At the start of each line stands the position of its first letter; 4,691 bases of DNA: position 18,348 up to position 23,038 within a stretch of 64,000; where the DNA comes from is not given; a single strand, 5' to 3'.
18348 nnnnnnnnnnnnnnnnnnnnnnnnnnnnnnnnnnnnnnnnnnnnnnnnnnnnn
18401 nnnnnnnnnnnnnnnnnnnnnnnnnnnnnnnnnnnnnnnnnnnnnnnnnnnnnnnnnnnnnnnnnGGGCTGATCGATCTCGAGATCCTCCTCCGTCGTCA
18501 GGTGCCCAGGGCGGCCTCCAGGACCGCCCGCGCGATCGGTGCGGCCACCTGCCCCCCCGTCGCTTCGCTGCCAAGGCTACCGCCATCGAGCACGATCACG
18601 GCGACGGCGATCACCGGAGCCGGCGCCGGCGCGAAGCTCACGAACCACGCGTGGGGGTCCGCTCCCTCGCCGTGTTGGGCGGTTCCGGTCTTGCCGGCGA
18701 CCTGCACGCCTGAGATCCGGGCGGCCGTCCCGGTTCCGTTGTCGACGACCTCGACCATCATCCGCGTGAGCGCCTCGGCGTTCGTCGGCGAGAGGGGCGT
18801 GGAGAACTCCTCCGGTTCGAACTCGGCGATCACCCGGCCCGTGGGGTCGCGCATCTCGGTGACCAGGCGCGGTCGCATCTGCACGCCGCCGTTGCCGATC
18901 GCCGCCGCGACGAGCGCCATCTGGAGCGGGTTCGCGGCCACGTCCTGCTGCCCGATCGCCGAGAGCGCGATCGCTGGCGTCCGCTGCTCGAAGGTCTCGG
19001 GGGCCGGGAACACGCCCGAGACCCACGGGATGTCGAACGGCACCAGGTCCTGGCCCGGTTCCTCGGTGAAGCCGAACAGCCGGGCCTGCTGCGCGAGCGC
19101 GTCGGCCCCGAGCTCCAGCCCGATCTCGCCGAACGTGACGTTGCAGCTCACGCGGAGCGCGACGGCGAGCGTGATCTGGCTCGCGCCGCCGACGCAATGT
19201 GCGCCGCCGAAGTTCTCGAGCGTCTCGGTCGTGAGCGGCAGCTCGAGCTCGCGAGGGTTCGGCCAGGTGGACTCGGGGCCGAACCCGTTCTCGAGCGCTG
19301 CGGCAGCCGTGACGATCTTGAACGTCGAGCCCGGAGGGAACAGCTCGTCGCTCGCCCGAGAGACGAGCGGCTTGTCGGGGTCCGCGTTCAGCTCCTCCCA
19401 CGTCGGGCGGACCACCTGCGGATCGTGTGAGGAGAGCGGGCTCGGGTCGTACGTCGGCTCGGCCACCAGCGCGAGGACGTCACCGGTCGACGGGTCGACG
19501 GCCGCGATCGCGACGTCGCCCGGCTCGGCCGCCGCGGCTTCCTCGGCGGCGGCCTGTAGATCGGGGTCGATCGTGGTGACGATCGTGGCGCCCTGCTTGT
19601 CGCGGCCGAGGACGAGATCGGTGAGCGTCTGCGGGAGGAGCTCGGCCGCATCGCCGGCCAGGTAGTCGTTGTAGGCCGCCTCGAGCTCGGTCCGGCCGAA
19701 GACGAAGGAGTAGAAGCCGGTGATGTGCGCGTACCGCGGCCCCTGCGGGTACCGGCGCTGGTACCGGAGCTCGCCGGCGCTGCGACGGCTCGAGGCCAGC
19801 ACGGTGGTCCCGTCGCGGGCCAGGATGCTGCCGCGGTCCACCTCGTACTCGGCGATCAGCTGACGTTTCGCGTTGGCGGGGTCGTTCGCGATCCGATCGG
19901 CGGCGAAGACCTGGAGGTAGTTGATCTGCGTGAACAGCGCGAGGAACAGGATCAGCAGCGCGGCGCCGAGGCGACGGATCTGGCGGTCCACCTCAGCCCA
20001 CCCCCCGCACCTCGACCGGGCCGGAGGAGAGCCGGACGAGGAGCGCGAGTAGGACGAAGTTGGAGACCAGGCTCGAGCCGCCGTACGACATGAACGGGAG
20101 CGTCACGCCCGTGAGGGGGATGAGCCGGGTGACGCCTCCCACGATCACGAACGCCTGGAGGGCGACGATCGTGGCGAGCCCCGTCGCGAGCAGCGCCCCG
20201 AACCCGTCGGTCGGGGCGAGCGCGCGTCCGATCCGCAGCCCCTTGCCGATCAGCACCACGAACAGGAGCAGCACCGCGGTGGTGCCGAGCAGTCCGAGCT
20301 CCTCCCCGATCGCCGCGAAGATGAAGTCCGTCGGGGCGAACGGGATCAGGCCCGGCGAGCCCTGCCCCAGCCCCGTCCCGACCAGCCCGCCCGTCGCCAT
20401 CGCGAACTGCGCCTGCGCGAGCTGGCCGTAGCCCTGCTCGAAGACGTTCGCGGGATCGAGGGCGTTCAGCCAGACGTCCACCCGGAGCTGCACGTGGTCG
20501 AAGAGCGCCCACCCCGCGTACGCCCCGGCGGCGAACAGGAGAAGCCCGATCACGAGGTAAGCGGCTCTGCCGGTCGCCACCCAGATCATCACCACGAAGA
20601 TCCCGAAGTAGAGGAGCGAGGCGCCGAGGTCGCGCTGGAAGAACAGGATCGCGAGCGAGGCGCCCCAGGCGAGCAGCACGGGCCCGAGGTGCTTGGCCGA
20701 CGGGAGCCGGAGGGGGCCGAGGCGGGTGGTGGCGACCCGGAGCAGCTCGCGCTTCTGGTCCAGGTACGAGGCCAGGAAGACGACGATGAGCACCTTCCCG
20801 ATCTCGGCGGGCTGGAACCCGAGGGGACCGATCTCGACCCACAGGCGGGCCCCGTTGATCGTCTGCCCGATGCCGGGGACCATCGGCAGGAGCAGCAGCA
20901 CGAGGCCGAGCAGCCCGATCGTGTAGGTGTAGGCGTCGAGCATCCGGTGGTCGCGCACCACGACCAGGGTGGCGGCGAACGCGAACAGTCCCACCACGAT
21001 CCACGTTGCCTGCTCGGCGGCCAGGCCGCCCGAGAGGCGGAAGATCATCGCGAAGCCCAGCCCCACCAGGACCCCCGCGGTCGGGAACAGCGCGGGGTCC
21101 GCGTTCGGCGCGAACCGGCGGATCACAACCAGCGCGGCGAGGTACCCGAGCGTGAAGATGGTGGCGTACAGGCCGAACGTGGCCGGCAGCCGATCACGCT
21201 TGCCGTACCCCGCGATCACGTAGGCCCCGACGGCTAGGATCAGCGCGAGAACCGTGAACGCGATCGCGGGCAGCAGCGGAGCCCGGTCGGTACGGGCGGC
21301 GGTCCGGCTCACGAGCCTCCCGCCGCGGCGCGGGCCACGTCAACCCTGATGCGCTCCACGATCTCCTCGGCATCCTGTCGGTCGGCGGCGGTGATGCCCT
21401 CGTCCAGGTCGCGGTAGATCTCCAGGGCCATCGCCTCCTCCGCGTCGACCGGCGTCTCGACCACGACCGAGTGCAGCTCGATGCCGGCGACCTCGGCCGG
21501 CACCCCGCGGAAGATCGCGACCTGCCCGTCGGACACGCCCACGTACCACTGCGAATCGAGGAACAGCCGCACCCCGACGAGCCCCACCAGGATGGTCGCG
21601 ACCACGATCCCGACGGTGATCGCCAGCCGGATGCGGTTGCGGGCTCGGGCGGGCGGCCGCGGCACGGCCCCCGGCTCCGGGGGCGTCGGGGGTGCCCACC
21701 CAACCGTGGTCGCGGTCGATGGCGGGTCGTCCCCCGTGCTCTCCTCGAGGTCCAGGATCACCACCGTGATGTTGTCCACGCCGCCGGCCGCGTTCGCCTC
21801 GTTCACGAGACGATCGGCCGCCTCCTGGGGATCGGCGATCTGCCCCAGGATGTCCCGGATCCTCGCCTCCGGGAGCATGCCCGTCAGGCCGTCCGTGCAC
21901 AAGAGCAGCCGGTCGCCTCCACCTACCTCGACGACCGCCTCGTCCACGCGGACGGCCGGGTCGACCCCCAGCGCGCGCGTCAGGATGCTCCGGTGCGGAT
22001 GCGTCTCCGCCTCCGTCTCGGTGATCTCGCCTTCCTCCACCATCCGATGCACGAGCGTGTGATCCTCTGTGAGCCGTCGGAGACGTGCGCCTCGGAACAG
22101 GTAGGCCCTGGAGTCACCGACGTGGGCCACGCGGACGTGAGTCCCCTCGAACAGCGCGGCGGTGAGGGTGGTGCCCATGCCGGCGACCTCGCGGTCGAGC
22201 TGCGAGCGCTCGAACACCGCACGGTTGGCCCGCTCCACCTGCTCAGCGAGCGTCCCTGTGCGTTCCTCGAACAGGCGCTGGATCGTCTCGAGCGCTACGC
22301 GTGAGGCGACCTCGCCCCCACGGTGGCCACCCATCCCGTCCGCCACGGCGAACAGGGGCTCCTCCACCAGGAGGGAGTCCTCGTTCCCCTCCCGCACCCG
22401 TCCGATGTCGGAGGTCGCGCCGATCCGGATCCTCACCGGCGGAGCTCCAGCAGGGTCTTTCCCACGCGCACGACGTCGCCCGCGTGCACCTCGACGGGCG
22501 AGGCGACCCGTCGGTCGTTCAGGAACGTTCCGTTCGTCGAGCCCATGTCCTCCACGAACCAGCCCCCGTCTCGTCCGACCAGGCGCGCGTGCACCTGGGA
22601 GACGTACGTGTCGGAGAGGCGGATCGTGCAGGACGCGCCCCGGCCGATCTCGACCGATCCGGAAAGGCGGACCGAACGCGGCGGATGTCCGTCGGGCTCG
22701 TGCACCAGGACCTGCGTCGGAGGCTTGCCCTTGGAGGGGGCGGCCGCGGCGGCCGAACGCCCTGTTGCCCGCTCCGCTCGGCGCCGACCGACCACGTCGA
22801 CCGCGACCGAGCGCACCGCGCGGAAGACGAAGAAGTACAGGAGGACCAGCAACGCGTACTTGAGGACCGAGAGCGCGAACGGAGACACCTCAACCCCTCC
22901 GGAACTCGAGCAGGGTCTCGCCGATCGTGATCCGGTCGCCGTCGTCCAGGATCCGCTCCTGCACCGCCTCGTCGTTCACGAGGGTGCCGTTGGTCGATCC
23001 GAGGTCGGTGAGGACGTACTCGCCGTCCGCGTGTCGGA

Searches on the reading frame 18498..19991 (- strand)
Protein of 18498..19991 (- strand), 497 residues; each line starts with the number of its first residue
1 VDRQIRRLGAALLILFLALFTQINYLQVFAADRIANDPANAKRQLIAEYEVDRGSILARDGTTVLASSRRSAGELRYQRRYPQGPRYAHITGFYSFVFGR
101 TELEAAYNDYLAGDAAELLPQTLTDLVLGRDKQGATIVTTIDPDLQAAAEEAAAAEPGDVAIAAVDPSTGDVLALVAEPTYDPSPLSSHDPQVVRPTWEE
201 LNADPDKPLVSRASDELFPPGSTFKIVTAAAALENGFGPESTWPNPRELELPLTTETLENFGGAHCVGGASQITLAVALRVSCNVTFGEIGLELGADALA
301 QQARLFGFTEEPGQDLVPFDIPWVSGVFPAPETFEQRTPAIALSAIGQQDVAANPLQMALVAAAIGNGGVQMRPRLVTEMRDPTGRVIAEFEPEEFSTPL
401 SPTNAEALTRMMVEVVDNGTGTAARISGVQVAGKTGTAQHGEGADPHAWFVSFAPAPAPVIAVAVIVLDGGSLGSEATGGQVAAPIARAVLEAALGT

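Call 33: search_protein_families(library=pfam, proteins=[window:18498-19991:-], max_evalue=0.001)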
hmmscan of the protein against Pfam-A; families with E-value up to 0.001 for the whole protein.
window:18498-19991:- (497 aa): 2 families
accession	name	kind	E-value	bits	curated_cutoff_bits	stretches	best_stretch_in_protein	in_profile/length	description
PF00905.27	Transpeptidase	-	1.9e-54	185.3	22.1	1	161-492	2-299/299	Penicillin binding protein transpeptidase domain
PF21922.1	PBP_dimer_2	-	4.6e-24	84.9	27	1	53-137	1-83/83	Penicillin binding protein A dimerisation domain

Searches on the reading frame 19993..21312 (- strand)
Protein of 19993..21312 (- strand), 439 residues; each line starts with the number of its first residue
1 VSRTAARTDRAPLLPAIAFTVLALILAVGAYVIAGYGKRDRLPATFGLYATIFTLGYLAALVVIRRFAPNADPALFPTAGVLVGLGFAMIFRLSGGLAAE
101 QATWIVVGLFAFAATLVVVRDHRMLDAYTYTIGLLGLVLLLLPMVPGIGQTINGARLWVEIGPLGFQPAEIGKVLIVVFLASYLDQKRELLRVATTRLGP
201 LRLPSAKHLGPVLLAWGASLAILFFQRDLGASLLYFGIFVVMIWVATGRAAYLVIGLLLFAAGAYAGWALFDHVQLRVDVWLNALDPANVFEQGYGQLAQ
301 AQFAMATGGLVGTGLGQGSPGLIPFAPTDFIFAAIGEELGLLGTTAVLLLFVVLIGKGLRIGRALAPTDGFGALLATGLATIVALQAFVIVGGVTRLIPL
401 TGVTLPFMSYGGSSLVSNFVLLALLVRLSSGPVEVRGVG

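Call 33: search_protein_families(library=pfam, proteins=[window:19993-21312:-], max_evalue=0.001)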
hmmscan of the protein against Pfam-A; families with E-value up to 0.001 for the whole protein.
window:19993-21312:- (439 aa): 1 family
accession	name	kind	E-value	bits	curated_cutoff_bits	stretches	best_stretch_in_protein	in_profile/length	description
PF01098.24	FTSW_RODA_SPOVE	-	1.4e-69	235.2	26.4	1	97-429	37-351/356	Cell cycle protein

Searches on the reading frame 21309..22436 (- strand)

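Call 33: search_protein_families(library=pfam, proteins=[window:21309-22436:-], max_evalue=0.001)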
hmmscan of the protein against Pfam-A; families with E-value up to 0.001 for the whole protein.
window:21309-22436:- (375 aa): 4 families
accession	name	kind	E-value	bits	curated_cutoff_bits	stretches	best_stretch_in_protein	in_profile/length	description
PF13672.11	PP2C_2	-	8.2e-16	58.6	24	1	24-206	22-197/209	Protein phosphatase 2C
PF00481.26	PP2C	-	1e-15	58.6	20.3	1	21-128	29-142/255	Protein phosphatase 2C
PF07228.17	SpoIIE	-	3.6e-09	37.3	25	1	29-229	7-190/192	Stage II sporulation protein E (SpoIIE)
PF08955.15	BofC_C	-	0.00092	19.7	21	0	296-363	10-72/74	BofC C-terminal domain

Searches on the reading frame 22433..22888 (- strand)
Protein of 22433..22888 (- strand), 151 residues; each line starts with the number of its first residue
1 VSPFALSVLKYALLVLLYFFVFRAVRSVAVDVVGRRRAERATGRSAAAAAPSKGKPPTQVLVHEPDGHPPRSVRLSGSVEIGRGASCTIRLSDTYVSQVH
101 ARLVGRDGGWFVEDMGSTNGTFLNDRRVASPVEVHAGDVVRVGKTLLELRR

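Call 33: search_protein_families(library=pfam, proteins=[window:22433-22888:-], max_evalue=0.001)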
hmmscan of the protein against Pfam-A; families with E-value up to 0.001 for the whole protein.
window:22433-22888:- (151 aa): 2 families
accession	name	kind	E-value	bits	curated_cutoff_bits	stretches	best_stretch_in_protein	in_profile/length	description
PF00498.31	FHA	-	3.5e-20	72.6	20.7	1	80-143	2-67/67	FHA domain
PF16697.10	Yop-YscD_cpl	-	2.8e-15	56.8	33.2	1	77-150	17-91/94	Inner membrane component of T3SS, cytoplasmic domain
